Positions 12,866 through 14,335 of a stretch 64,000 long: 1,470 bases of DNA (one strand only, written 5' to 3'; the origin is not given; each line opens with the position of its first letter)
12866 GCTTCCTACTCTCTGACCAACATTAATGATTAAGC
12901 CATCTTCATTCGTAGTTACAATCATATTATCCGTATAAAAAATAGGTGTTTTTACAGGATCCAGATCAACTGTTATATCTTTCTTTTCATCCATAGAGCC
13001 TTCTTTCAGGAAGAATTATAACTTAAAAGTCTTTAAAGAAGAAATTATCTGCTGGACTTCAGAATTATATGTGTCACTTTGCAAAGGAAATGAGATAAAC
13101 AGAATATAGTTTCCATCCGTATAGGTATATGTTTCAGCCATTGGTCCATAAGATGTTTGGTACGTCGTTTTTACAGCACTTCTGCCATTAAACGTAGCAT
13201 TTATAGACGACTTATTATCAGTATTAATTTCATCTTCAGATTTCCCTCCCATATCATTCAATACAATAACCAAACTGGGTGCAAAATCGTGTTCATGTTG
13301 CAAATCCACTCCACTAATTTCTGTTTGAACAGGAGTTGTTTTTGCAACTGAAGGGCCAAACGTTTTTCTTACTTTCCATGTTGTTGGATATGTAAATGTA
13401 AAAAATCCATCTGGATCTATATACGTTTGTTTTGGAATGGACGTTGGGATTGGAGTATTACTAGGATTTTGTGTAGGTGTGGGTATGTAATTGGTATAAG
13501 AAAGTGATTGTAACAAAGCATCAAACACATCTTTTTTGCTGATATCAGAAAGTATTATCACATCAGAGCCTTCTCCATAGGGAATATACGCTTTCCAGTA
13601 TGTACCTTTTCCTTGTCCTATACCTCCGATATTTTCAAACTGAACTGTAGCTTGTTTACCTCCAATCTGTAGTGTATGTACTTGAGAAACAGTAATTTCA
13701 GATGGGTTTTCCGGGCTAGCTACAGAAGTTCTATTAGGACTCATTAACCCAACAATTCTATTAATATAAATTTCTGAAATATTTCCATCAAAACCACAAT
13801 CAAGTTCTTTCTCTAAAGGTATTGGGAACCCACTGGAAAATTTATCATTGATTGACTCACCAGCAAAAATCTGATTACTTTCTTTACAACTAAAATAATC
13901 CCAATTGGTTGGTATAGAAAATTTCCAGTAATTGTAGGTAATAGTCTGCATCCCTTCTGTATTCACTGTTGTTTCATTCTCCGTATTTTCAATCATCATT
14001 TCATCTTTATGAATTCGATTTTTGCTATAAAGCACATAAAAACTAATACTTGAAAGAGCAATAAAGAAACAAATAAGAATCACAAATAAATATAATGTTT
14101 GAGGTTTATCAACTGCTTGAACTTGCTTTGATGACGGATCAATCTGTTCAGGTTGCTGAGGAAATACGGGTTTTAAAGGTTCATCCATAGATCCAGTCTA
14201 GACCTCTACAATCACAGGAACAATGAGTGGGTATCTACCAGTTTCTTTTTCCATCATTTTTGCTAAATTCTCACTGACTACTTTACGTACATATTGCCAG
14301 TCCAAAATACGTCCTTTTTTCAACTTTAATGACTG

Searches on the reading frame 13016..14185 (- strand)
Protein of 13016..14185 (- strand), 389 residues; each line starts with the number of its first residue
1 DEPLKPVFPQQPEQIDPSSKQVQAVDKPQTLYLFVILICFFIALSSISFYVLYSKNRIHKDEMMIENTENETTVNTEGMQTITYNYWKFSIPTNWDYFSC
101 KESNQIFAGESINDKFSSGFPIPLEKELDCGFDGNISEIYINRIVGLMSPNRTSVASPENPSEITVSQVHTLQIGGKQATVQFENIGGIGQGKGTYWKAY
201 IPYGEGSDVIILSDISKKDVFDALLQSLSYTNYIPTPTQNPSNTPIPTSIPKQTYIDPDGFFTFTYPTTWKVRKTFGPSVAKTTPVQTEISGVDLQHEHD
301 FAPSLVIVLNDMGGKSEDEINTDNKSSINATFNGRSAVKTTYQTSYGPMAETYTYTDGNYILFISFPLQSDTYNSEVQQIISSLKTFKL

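Call 7: search_protein_families(library=pfam, proteins=[window:13016-14185:-], max_evalue=0.001)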
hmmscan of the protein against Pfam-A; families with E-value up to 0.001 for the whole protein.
window:13016-14185:- (389 aa): 0 families

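Call 55: search_protein_families(library=pfam, proteins=[window:13016-14185:-], max_evalue=0.1)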
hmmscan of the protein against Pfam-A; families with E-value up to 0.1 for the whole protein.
window:13016-14185:- (389 aa): 3 families
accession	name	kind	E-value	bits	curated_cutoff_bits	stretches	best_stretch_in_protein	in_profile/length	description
PF01789.22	PsbP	-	0.042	14.3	23.5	0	253-281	4-33/155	PsbP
PF10326.15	7TM_GPCR_Str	-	0.054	13.3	22.4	1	21-90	116-183/307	Serpentine type 7TM GPCR chemoreceptor Str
PF18298.6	NusG_add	-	0.058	14.1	27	0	96-139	34-76/109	NusG additional domain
